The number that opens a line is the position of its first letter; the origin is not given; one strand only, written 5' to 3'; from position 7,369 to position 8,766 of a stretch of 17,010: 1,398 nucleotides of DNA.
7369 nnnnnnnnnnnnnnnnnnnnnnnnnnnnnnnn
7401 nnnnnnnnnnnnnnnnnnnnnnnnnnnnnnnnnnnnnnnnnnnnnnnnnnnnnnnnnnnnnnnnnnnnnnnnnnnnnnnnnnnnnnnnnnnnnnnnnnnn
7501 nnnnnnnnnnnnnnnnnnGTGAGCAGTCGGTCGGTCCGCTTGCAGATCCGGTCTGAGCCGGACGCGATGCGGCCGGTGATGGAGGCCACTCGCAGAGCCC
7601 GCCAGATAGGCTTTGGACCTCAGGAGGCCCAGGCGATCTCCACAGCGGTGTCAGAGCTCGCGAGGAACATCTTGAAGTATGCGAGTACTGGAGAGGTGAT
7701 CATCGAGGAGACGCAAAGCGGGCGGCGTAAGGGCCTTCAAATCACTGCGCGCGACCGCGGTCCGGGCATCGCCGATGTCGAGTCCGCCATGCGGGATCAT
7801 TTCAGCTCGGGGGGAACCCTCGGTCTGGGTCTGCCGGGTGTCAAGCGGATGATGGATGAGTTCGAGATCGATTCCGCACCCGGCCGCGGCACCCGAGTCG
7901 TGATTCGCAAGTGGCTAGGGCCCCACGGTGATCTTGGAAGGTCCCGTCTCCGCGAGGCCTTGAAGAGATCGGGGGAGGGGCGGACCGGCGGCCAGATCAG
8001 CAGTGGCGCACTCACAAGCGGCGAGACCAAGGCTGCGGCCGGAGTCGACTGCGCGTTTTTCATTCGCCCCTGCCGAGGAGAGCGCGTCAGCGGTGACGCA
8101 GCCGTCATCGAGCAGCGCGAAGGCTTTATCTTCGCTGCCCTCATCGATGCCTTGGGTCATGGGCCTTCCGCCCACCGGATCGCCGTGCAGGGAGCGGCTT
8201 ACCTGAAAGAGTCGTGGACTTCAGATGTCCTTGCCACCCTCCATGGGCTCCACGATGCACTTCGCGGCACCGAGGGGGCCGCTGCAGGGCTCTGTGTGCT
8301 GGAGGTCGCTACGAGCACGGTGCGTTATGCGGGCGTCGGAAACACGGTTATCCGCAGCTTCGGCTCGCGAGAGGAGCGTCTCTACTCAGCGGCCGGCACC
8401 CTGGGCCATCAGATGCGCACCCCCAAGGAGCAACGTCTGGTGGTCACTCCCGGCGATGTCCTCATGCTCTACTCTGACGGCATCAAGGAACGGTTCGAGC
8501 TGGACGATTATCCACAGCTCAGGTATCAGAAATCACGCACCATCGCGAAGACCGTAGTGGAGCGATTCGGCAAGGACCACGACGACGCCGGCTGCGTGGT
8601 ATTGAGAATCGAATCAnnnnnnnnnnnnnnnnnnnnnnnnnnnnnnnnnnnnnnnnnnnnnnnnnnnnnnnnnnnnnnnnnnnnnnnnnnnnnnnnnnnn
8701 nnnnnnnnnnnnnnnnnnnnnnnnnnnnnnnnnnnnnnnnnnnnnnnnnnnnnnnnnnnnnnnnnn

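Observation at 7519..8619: RsbT switch kinase fused in-frame to an RsbX-like feedback phosphatase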

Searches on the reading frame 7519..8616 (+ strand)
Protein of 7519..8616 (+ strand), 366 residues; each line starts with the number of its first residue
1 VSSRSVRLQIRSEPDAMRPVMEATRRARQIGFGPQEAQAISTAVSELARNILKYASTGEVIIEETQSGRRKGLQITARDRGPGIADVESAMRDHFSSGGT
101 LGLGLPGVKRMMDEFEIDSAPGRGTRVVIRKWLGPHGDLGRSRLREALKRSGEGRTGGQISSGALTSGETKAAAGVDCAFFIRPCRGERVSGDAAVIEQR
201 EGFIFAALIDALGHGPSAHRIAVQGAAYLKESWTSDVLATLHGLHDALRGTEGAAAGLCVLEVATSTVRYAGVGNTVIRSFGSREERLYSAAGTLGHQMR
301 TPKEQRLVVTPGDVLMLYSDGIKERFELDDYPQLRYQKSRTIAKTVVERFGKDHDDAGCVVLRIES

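Call 5: search_protein_families(library=pfam, proteins=[window:7519-8616:+], max_evalue=0.01)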
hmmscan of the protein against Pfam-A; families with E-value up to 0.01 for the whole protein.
window:7519-8616:+ (366 aa): 3 families
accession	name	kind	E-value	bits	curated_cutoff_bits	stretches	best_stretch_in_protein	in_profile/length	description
PF13581.12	HATPase_c_2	-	5.7e-15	55.9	27.4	1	11-131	2-127/127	Histidine kinase-like ATPase domain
PF02518.31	HATPase_c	-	9.4e-12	45.8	26.4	1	38-130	4-106/111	Histidine kinase-, DNA gyrase B-, and HSP90-like ATPase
PF07228.17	SpoIIE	-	6.4e-10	39.7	25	1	204-357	5-184/192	Stage II sporulation protein E (SpoIIE)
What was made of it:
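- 7519..7917 (+): RsbT-type GHKL Ser/Thr kinase domain (aa 1-133). N box E46/N50 at 7654-7668; G1 D79-G83 at 7753-7767; G2 G99-G107 at 7813-7839. Pfam (call 5).
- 8044..8616 (+): RsbX-type PP2C phosphatase domain (aa 176-366). GD 8092-8097; DALGHG 8146-8163; the GN 'motif 5' 8338-8343; DG 8476-8481; DD 8581-8586. Pfam SpoIIE (call 5).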

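Call 6: search_protein_families(library=ncbifam, proteins=[window:7519-8616:+], max_evalue=0.01)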
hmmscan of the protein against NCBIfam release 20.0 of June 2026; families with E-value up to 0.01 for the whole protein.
window:7519-8616:+ (366 aa): 2 families
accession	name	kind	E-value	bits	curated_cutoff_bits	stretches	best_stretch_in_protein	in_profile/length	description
TIGR01925.2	spIIAB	equivalog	4e-14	52.7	135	1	28-132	26-135/137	anti-sigma F factor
NF041045.1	RsbA_anti_sig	subfamily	7.9e-06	25.3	210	1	22-128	197-299/303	anti-sigma factor RsbA family regulatory protein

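Call 7: find_homologous_proteins(query=window:7519-8616:+, max_evalue=0.00001)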
Query window:7519-8616:+ (366 aa): 880 proteins with E <= 0.00001 among 8000 candidates; the best 120 are listed.
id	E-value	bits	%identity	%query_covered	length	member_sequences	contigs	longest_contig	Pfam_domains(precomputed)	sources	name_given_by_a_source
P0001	1.5e-235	799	100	100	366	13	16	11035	PF13581.13,PF02518.32,PF07228.18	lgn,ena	-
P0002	3.9e-210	715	93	100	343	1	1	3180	PF13581.13,PF02518.32,PF07228.18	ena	-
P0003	8.0e-206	701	86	100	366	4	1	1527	PF13581.13,PF02518.32,PF07228.18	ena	-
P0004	2.4e-190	650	81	100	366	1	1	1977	PF13581.13,PF02518.32,PF07228.18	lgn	-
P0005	5.0e-145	501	64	96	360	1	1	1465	PF13581.13,PF02518.32,PF07228.18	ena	-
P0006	4.3e-143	495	61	100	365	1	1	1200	PF13581.13,PF02518.32,PF07228.18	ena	-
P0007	6.7e-143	494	61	100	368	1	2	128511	PF13581.13,PF02518.32,PF07228.18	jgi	jgi:anti-sigma regulatory factor (Ser/Thr protein kinase)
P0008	4.8e-139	481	60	99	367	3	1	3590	PF13581.13,PF02518.32,PF07228.18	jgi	jgi:anti-sigma regulatory factor (Ser/Thr protein kinase)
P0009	8.2e-139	481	60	100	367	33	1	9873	PF13581.13,PF02518.32,PF07228.18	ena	-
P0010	7.5e-138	477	59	100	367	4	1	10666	PF13581.13,PF02518.32,PF07228.18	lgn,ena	-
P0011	4.5e-137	475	59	100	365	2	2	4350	PF13581.13,PF02518.32,PF07228.18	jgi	jgi:anti-sigma regulatory factor (Ser/Thr protein kinase)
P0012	1.0e-136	474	60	99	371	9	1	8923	PF13581.13,PF02518.32,PF07228.18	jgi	jgi:anti-sigma regulatory factor (Ser/Thr protein kinase)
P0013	8.4e-136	471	59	100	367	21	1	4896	PF13581.13,PF02518.32,PF07228.18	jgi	jgi:anti-sigma regulatory factor (Ser/Thr protein kinase)/serine/threonine protein phosphatase PrpC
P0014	1.1e-135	470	59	99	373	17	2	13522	PF13581.13,PF02518.32,PF07228.18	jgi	jgi:anti-sigma regulatory factor (Ser/Thr protein kinase)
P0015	1.9e-135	470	61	99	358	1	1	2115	PF13581.13,PF02518.32,PF07228.18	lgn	-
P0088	1.2e-103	365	49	99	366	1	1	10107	PF13581.13,PF02518.32,PF07228.18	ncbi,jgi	ncbi:MAG: ATP-binding SpoIIE family protein phosphatase [Planctomycetota bacterium]|jgi:anti-sigma r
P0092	3.8e-103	363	50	98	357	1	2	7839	PF13581.13,PF02518.32,PF07228.18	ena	-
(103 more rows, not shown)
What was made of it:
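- Checked: There are 880 database hits at E<1e-5 (call 7).
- Homologues at 81-93% identity are also fused (call 7).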

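Call 12: search_solved_structures(query=window:7519-8616:+, max_evalue=0.01, show_alignments=4)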
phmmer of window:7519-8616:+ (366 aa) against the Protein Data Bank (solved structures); distinct sequences matched with E-value up to 0.01: 5.
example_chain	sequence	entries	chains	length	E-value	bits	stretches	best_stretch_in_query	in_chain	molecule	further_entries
3zt9_A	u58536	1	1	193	1.3e-16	63.9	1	178-363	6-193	Stage II sporulation protein E (SpoIIE)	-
1til_A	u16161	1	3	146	7.6e-05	25.3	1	10-133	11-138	Anti-sigma F factor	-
1th8_A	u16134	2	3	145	7.8e-05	25.2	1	10-132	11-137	Anti-sigma F factor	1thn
1l0o_A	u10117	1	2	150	8.9e-05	25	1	10-132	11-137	Anti-sigma F factor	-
1tid_A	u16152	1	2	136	0.0002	23.8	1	9-131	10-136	Anti-sigma F factor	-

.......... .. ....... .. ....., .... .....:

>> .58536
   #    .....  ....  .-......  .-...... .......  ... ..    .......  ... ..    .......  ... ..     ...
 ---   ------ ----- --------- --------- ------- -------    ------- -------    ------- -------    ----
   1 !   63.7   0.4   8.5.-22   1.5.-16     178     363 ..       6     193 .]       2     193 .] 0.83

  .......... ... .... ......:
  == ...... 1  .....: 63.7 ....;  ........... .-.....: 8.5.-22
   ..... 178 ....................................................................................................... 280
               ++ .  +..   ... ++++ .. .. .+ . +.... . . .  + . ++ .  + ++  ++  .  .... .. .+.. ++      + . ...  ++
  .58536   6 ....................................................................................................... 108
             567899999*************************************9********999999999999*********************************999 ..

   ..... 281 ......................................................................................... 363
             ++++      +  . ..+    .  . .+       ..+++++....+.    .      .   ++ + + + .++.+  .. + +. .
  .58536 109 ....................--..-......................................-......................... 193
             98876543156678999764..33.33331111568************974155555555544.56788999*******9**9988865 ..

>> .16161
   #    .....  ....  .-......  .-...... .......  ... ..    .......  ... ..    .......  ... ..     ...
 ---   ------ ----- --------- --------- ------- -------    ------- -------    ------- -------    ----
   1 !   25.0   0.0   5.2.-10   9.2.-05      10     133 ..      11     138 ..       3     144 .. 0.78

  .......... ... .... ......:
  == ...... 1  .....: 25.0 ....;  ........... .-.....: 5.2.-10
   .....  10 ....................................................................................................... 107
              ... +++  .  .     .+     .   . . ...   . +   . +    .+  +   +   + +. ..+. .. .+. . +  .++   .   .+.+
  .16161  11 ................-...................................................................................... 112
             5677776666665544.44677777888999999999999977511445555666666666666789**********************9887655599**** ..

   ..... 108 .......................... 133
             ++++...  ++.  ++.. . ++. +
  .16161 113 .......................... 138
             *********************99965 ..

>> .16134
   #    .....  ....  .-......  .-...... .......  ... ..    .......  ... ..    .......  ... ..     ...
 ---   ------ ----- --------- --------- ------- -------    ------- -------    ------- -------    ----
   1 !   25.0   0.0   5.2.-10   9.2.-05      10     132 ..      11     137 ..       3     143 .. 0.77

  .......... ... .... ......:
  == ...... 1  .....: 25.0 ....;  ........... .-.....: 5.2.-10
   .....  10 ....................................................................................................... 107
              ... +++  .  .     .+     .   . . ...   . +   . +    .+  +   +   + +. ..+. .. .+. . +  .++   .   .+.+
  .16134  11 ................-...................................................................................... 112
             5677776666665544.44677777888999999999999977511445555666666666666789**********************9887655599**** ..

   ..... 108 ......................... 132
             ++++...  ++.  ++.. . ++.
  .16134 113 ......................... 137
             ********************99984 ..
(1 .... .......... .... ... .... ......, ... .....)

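Call 15: find_related_loci(query=A1, collection=genome_contigs, flank=5000)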
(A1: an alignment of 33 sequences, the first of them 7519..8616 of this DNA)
Query A1 (366 aa) in genome_contigs; peptide patterns used: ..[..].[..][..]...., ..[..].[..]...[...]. (x = any residue, [..] = any of these).
173 stretches matched a pattern; 167 encode a relative of the query (tblastn E <= 1e-3); the best 80 are kept; 80 distinct loci.
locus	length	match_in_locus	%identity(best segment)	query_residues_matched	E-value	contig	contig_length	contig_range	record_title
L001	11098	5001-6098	60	1-365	1e-145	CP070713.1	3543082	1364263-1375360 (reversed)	MAG: Myxococcales bacterium isolate bin5 chromosome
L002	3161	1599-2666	52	8-363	2e-128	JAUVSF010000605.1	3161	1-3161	MAG: Acidobacteriota bacterium isolate CSMAG_733 CSMAG_733_k127_6123227_length_3161_cov_9.6599, whole genome shotgun seq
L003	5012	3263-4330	51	8-363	2e-124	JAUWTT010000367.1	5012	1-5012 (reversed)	MAG: Acidobacteriota bacterium isolate CSMAG_2587 CSMAG_2587_k127_3637806_length_5012_cov_17.0000, whole genome shotgun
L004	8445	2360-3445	53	1-363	2e-119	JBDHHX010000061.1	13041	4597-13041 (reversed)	MAG: Gemmatimonadota bacterium isolate M8-62_Bin_360 M8-62_Bin_360_scaffold_20261, whole genome shotgun sequence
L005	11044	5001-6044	50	5-364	7e-118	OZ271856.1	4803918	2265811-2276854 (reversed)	MAG: Halieaceae bacterium isolate eafbf298-d657-4fa2-a983-9054ca6ef23f genome assembly, chromosome: 1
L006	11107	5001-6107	51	2-365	1e-117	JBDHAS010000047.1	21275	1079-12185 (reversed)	MAG: Gemmatimonadota bacterium isolate M3-44_Bin_339 M3-44_Bin_339_scaffold_8772, whole genome shotgun sequence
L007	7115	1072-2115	51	5-364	1e-116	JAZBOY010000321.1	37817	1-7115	MAG: Halieaceae bacterium isolate bin.529 k117_9884678, whole genome shotgun sequence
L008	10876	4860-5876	51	3-363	7e-116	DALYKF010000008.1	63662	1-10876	MAG TPA_asm: Coleofasciculaceae cyanobacterium CTOTU46641 NODE_9_length_63662_cov_17.873850, whole genome shotgun sequen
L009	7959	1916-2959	50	5-364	2e-114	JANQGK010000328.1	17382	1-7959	MAG: Halieaceae bacterium isolate PL23b_bin.40 k99_2431273, whole genome shotgun sequence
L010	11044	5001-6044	49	5-364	8e-113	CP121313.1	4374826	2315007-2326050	MAG: Cellvibrionales bacterium isolate NCC532_bact_2879 chromosome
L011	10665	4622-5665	48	5-364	3e-111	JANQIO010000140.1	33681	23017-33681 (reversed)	MAG: Halieaceae bacterium isolate PL24a_bin.58 k99_5115840, whole genome shotgun sequence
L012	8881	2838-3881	49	5-364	5e-111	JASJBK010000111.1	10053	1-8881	MAG: Halieaceae bacterium isolate MO_074.B9 MO_074.c_2470, whole genome shotgun sequence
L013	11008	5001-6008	53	6-363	2e-117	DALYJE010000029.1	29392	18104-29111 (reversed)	MAG TPA_asm: Coleofasciculaceae cyanobacterium CTOTU46609 NODE_133_length_29392_cov_5.127177, whole genome shotgun seque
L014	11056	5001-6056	48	3-363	5e-105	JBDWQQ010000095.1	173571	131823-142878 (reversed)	MAG: Halioglobus sp. isolate LC.107.M.D6_472_47 LC_107_M_D6_472_47_000000000095, whole genome shotgun sequence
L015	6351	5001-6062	46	4-363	2e-103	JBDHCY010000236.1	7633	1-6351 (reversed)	MAG: Gemmatimonadota bacterium isolate M8-32_Bin_138 M8-32_Bin_138_scaffold_59493, whole genome shotgun sequence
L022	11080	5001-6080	51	1-363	5e-97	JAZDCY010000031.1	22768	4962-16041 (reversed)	MAG: Gemmatimonadota bacterium isolate LQ108M_Bin_23 LQ108M_Bin_23_scaffold_31, whole genome shotgun sequence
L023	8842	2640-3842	43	4-364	9e-97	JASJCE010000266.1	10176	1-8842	MAG: Desulfobacterales bacterium isolate MO_140.B15 MO_140.c_3739, whole genome shotgun sequence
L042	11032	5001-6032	37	2-365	3e-63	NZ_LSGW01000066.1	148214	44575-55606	Aeromonas salmonicida subsp. salmonicida strain ATCC 33658 Contig_50, whole genome shotgun sequence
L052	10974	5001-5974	50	7-365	2e-85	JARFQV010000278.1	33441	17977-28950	MAG: Pseudomonadota bacterium isolate MAG_Ve_Sed_33 k141_7722564, whole genome shotgun sequence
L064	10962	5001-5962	51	9-366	4e-90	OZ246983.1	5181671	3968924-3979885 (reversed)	MAG: Candidatus Azotimanducaceae bacterium isolate 4fa3b10b-92e5-4927-86fe-d6c44098c84f genome assembly, chromosome: 1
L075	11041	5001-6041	34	2-363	5e-55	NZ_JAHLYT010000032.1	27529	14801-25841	Synechococcus sp. CS-1328 k141_4758, whole genome shotgun sequence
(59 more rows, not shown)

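Call 20: search_protein_representatives(protein=window:7519-8616:+)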
Query: 366 residues. Proteins with E-value up to 0.001 (for the whole library): 9223; up to 1e-10: 5283; up to 1e-30: 586. The best 150 are listed.
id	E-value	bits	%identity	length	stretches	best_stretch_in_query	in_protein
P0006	1.4e-143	494.7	61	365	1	4-364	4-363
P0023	1.5e-131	455.1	58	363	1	1-363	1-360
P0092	1.2e-103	363.3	53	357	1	5-363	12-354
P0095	6.6e-103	360.9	49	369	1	2-364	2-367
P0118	1.6e-98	346.5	60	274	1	91-363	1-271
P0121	1.9e-93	329.8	46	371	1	7-363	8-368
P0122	3.8e-86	305.8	46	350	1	6-365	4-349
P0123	2.0e-84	300.1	57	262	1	1-258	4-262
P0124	4.5e-83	295.7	42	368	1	4-364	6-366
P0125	4.6e-83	295.6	45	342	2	120-363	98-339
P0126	2.4e-80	286.7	42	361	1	6-364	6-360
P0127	1.2e-78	281.1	43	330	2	179-365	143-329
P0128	1.7e-78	280.6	45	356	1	8-363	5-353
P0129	3.8e-76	272.9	41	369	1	3-364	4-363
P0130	6.3e-75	268.9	65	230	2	27-138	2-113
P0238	2.1e-41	158.6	37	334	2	7-133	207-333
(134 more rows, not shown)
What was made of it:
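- Checked: Against 50%-identity cluster representatives there are 586 hits at E<1e-30 (call 20).
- They are listed in calls 7 and 20.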

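Call 22: search_solved_structures(query=A1, max_evalue=0.01, show_alignments=0)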
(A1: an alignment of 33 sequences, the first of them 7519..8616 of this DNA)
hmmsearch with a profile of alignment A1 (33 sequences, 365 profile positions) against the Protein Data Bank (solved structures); distinct sequences matched with E-value up to 0.01: 14.
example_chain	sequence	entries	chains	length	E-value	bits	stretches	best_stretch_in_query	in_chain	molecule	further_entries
3zt9_A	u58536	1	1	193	9.9e-29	104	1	173-362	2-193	Stage II sporulation protein E (SpoIIE)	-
3w40_A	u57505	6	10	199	1.7e-16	63.7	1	171-321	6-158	Phosphoserine phosphatase RsbX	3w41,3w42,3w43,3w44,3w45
3ke6_A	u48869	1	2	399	5.5e-10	42.3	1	191-324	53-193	Protein Rv1364c/MT1410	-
1l0o_A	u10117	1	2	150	3.5e-09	39.7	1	23-138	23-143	Anti-sigma F factor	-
1til_A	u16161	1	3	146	5.1e-09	39.2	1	23-134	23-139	Anti-sigma F factor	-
1th8_A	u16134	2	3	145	6.3e-09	38.9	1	23-133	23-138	Anti-sigma F factor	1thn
1tid_A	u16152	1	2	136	1.9e-08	37.3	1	23-131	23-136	Anti-sigma F factor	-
5mqh_A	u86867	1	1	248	1.9e-06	30.7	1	172-364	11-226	Serine phosphatase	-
5ucg_A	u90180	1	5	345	8.4e-06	28.6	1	169-364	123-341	Stage II sporulation protein E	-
3t91_A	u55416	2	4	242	8.8e-06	28.5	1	184-364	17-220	Stage II sporulation protein E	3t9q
9p6i_A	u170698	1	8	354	0.0031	20.1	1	36-109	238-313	histidine kinase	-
6k4e_A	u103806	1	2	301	0.0047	19.5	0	186-323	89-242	Putative serine phosphatase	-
7z8n_A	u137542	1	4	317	0.0076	18.8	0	38-127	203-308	Histidine kinase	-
3sl2_A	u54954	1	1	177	0.0091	18.6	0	34-138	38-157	Sensor histidine kinase yycG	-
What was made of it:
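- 8044..8616 (+): PDB sequence and profile hits: 3zt9 (MtX) 1e-28 and 3w40 (RsbX) 1.7e-16 (calls 12, 22).
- On RsbX (stressosome feedback PP2C phosphatase, 'GN' group II PPM): Profile against PDB: 3zt9 1e-28 and 3w40 1.7e-16, then Rv1364c 5.5e-10 (call 22).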

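Call 36: predict_structure(alignment_id=A2)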
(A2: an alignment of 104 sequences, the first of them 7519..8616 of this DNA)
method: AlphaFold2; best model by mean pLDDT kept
length: 366 residues; sequences in the alignment: 104
mean_pLDDT: 85.5   pTM: 0.60
mean pLDDT of the five models: 85.5, 84.3, 83.8, 83.7, 83.4
residues with pLDDT >= 90: 232; 70-90: 85; 50-70: 13; < 50: 36
segments of 3 or more residues with pLDDT < 50: 94-102, 136-157, 168-170
pLDDT, mean of each block of 10 residues (from residue 1): 78 90 93 87 93 94 92 97 87 44 73 94 96 60 37 47 65 77 93 96 96 94 98 97 98 97 94 93 86 93 94 92 78 85 93 94 85
secondary structure, 60 per line:
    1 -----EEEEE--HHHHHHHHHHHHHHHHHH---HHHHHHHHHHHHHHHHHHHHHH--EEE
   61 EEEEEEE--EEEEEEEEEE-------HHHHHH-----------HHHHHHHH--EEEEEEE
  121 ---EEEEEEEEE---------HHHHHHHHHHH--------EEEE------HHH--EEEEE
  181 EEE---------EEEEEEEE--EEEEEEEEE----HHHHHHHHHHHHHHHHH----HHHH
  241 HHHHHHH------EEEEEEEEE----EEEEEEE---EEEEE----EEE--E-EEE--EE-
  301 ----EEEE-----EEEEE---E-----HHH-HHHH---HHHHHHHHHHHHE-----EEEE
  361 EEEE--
elements in order: E6-10 H13-30 H34-55 E58-67 E70-79 H87-92 H104-111 E114-120 E124-132 H142-152 E161-164 E176-183 E193-200 E203-211 H216-232 H237-247 E254-262 E267-273 E277-281 E286-288 E293-295 E305-308 E314-318 H332-335 H339-350 E357-364
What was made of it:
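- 7519..7917 (+): AF2 pLDDT about 90 except the ATP lid, aa 94-102 (call 36).
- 7921..8043 (+): Interdomain linker (aa 135-175), G/S/A/R-rich and predicted disordered. pLDDT <50 over aa 136-157 and 168-170, and low (about 50-65) between them (call 36).
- AF2 model: mean pLDDT 85.5, with low confidence in the linker and the ATP lid: call 36.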
